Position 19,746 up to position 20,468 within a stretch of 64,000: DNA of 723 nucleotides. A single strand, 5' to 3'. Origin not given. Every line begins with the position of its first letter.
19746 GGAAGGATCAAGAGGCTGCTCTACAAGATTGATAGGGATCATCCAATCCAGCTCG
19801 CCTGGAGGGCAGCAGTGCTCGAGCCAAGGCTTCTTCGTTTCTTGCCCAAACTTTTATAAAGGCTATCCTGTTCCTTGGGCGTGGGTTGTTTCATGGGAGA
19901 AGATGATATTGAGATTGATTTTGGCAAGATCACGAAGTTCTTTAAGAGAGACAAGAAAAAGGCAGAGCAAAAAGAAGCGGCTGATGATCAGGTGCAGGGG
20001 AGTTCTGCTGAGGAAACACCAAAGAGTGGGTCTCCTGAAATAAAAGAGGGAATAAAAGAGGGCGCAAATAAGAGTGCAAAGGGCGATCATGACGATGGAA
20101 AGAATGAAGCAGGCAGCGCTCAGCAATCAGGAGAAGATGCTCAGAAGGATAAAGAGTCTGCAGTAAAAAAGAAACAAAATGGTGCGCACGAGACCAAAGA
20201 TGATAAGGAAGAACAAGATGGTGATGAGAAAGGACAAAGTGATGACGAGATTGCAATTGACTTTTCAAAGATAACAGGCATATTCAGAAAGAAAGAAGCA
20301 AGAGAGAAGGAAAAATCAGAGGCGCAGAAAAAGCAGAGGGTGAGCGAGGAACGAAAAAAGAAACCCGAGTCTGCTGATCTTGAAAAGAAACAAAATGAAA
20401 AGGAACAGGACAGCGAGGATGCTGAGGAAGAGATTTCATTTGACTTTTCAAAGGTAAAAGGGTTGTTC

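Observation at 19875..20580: AglB/STT3 with a roughly 230-aa charged N-terminal extension containing three copies of an I-x-I-DF-S-K-I-T-G-I-F-[KR] motif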

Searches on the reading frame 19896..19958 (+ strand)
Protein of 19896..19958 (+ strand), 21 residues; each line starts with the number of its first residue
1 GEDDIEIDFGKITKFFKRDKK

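Call 37: search_solved_structures(query=A1, max_evalue=10, show_alignments=5)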
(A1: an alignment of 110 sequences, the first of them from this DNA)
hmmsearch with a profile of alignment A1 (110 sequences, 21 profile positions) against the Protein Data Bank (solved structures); distinct sequences matched with E-value up to 10: 67 (the best 60 are shown).
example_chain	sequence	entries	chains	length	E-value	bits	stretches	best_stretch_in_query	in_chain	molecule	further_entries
4dcj_A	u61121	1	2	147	0.095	15.5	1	8-18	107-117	Caspase-3 subunit p17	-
1nme_A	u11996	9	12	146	0.098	15.5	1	8-18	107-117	Caspase-3 | caspase-3, p17 subunit | CASPASE-3 SUBUNIT P17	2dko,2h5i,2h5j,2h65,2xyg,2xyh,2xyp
4dcp_A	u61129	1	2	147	0.098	15.5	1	8-18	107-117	Caspase-3 subunit p17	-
1gfw_A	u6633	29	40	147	0.099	15.5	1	8-18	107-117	CASPASE-3 (APOPAIN, P20) | APOPAIN | Caspase-3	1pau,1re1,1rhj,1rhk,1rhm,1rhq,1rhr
4dco_A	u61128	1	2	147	0.099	15.5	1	8-18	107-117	Caspase-3 subunit p17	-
2xzd_A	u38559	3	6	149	0.1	15.4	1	8-18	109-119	CASPASE-3 | CASPASE-3 SUBUNIT P17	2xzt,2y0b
6bg4_A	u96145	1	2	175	0.1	15.4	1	8-18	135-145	Caspase-3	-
6bgq_A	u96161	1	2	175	0.1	15.4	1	8-18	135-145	Caspase-3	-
1i3o_A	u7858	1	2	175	0.1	15.4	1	8-18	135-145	CASPASE 3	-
6bgr_A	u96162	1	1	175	0.1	15.4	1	8-18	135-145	Caspase-3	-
5ic4_A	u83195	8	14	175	0.1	15.4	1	8-18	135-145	Caspase-3 subunit p17 | Caspase-3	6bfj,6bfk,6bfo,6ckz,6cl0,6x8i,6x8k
6bha_A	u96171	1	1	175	0.1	15.4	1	8-18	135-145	Caspase-3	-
6bh9_A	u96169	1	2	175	0.1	15.4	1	8-18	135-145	Caspase-3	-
6bdv_A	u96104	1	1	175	0.1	15.4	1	8-18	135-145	Caspase-3 subunit p17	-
6bgs_A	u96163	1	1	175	0.1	15.4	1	8-18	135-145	Caspase-3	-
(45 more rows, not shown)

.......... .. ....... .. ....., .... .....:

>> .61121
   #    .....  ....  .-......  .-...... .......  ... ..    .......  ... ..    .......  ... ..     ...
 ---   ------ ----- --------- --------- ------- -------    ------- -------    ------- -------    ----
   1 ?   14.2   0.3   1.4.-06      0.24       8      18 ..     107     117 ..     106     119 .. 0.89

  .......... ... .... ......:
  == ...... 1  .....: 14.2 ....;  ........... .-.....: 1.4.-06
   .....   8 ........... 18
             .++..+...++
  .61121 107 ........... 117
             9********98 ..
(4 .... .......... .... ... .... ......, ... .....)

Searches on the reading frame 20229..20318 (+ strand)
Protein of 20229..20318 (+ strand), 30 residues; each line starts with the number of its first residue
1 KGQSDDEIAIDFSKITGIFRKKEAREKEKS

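Call 56: search_protein_representatives(alignment_id=A4)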
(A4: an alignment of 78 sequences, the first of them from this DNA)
Query: 78 sequences, 30 profile positions. Proteins with E-value up to 0.001 (for the whole library): 138; up to 1e-10: 54; up to 1e-30: 3. The best 138 are listed.
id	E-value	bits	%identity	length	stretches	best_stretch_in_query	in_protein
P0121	1.7e-40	152.3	-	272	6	1-28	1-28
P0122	2.9e-36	138.8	-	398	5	1-29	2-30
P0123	3.2e-31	122.6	-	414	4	2-30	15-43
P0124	7.4e-28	111.9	-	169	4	2-29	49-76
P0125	1.6e-25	104.4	-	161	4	1-28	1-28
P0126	2.5e-25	103.8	-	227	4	1-27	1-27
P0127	3.3e-24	100.2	-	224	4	1-27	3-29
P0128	5.1e-24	99.6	-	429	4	3-28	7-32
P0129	4.4e-23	96.6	-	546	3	2-29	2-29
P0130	5.7e-23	96.2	-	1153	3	1-29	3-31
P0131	2.5e-21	91.0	-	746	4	2-24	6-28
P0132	4.4e-21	90.2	-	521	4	1-30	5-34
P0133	1.3e-20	88.7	-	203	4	3-30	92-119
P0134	9.1e-20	86.0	-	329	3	3-21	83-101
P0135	5.2e-19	83.6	-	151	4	2-30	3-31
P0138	2.8e-17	78.0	-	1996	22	13-22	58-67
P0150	2.8e-15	71.6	-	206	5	2-29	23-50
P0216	8.8e-06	41.3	-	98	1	3-29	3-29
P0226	3.0e-05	39.6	-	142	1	2-26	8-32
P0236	1.4e-04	37.4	-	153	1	1-25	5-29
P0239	2.0e-04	36.9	-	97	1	2-29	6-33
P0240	2.1e-04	36.9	-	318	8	10-17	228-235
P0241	2.1e-04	36.8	-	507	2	2-29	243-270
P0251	5.4e-04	35.5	-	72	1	3-29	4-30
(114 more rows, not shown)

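Call 58: find_encoding_contigs(protein=P0216, flank=6000, max_places=4)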
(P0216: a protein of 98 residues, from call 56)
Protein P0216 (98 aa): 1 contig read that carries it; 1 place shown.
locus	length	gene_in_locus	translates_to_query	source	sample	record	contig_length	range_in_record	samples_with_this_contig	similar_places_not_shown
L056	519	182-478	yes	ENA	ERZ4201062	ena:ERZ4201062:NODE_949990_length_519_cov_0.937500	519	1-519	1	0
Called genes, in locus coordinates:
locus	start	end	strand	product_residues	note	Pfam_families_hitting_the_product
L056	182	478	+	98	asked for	PF13187:Fer4_9, PF12797:Fer4_2 (weak), PF00037:Fer4, PF12837:Fer4_6 (weak), PF13237:Fer4_10, PF14697:Fer4_21, PF12838:Fer4_7, PF00037:Fer4 (weak), +5 more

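Call 60: search_protein_families(library=pfam, proteins=[P0241, P0240, P0226, P0239, P0251, P0216, P0138, P0236, P0150], max_evalue=0.01)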
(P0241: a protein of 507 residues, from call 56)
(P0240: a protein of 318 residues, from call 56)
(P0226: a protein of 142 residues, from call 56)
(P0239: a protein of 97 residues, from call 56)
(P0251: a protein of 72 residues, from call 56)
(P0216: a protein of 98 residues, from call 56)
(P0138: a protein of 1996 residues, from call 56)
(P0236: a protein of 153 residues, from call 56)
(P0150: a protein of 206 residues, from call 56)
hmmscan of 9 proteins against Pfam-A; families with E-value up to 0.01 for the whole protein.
P0241 (507 aa): 15 families
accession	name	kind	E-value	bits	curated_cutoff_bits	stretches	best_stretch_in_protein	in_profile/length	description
PF05175.20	MTS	-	7.2e-35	120.6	23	1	28-154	3-134/170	Methyltransferase small domain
PF13847.12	Methyltransf_31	-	8.7e-13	48.6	27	1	54-186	1-130/145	Methyltransferase domain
PF02355.23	SecD_SecF_C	-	3.3e-12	46.6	20.5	1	429-506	13-89/189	Protein export membrane protein SecD/SecF, C-terminal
PF06325.19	PrmA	-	6.3e-08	32.9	22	1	54-193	159-287/296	Ribosomal protein L11 methyltransferase (PrmA)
PF13649.12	Methyltransf_25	-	6.3e-07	30.4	27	1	60-128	1-70/97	Methyltransferase domain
PF02475.24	TRM5-TYW2_MTfase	-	1.7e-06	28.6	28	1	54-155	34-132/164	TRM5/TYW2 methyltransferase domain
PF10294.15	Methyltransf_16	-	2.6e-06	27.7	21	1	56-111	46-101/174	Lysine methyltransferase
PF08242.18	Methyltransf_12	-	2.7e-06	28.4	30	1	61-127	1-70/98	Methyltransferase domain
PF05958.17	tRNA_U5-meth_tr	-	1.6e-05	24.5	23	1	55-111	200-254/357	tRNA (Uracil-5-)-methyltransferase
PF12847.13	Methyltransf_18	-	3.5e-05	24.3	27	1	53-153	11-110/151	Methyltransferase domain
PF02390.23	Methyltransf_4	-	9.9e-05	22.3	24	1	59-124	4-69/173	Putative methyltransferase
PF00891.24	Methyltransf_2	-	0.0004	20.2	22.3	1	58-119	64-125/210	O-methyltransferase domain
PF02527.21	GidB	-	0.0023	17.7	27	1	52-176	44-171/184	rRNA small subunit methyltransferase G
PF13489.12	Methyltransf_23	-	0.003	17.8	27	1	54-107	20-61/164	Methyltransferase domain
PF20990.2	DUF2207_C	-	0.0098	16.1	33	1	235-473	63-190/247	Predicted membrane protein (DUF2207) C-terminal domain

P0240 (318 aa): 1 family
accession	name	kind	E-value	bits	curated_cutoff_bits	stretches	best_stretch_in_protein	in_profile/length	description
PF18476.7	PIN_8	-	8.2e-27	95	26.1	1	8-131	95-219/227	PIN like domain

P0226 (142 aa): 0 families

P0239 (97 aa): 0 families

P0251 (72 aa): 0 families

P0216 (98 aa): 15 families
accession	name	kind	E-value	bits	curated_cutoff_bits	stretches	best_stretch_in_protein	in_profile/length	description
PF00037.32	Fer4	-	1.7e-14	53.4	21.1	2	42-65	1-24/24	4Fe-4S binding domain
PF12838.12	Fer4_7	-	5.5e-13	49.6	27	2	48-92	1-52/52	4Fe-4S dicluster domain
PF13187.11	Fer4_9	-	3.5e-11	43.4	27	1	48-93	1-52/52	4Fe-4S dicluster domain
PF12837.12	Fer4_6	-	9.9e-11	41.5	25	2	42-64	2-24/24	4Fe-4S binding domain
PF14697.11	Fer4_21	-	2.2e-10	40.9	35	1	44-94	3-58/59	4Fe-4S dicluster domain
PF12797.12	Fer4_2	-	1.4e-09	37.7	24.5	2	42-60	3-21/22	4Fe-4S binding domain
PF13237.11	Fer4_10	-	1.2e-08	35.2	25.5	1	42-89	2-53/53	4Fe-4S dicluster domain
PF13484.11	Fer4_16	-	7.1e-08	33.5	30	2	77-96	1-20/66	4Fe-4S double cluster binding domain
PF25160.1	LdpA_Fe-S-bd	-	9.5e-08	32.1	27.6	2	55-95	9-45/49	LdpA Fe-S cluster-binding domain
PF12800.12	Fer4_4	-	1.4e-07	31.6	24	2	46-60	1-15/17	4Fe-4S binding domain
PF13183.11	Fer4_8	-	2e-07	31.9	27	1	33-61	38-66/68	4Fe-4S dicluster domain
PF12798.12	Fer4_3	-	6.4e-06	27.1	27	0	49-63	1-15/15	4Fe-4S binding domain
PF17179.9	Fer4_22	-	3.4e-05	25.1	27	0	46-62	78-94/95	4Fe-4S dicluster domain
PF13534.11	Fer4_17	-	7.3e-05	23.7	22.2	0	48-69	1-22/61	4Fe-4S dicluster domain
PF13746.11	Fer4_18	-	0.0032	18.1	27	1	47-90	59-97/114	4Fe-4S dicluster domain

P0138 (1996 aa): 6 families
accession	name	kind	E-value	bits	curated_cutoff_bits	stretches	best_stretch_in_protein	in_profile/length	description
PF05225.22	HTH_psq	-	1.5e-53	178.7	20.4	0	316-330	18-32/45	helix-turn-helix, Psq domain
PF08243.16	SPT2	-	4.1e-17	63.1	24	0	1387-1439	25-75/109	SPT2 chromatin protein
PF05031.18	NEAT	-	6.9e-15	56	32.8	0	1518-1565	46-94/119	Iron Transport-associated domain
PF15571.11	Imm44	-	2.6e-12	47.5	25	0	1753-1800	45-92/126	Immunity protein 44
PF24567.1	ANKLE2_3rd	-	6.6e-08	33.6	27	0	691-753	3-64/101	ANKLE2 third alpha/beta domain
PF20191.3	DUF6554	-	5.3e-06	27.3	27.5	0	209-230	27-48/102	Family of unknown function (DUF6554)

P0236 (153 aa): 0 families

P0150 (206 aa): 0 families

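Call 61: find_encoding_contigs(protein=P0241, flank=8000, max_places=4)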
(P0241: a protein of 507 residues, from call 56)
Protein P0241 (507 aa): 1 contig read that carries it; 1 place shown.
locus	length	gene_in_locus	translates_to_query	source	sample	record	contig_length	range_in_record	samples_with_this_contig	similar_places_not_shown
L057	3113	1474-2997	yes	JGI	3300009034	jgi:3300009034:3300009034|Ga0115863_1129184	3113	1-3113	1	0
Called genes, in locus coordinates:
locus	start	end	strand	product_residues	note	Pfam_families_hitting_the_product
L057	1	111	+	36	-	?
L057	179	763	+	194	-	-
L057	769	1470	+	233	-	-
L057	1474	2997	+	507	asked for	PF05175:MTS, PF02475:TRM5-TYW2_MTfase (weak), PF06325:PrmA, PF10294:Methyltransf_16 (weak), PF08242:Methyltransf_12 (weak), PF13649:Methyltransf_25 (weak), PF13847:Methyltransf_31, PF02355:SecD_SecF_C, +1 more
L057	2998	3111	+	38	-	?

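Call 72: predict_structure(alignment_id=A4)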
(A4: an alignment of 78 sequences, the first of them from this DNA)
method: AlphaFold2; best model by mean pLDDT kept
length: 30 residues; sequences in the alignment: 78
mean_pLDDT: 80.9   pTM: 0.28
mean pLDDT of the five models: 80.9, 78.9, 77.0, 76.9, 74.7
residues with pLDDT >= 90: 9; 70-90: 15; 50-70: 6; < 50: 0
segments of 3 or more residues with pLDDT < 50: none
pLDDT, mean of each block of 10 residues (from residue 1): 68 91 84
secondary structure, 60 per line:
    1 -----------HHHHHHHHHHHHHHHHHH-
elements in order: H12-29
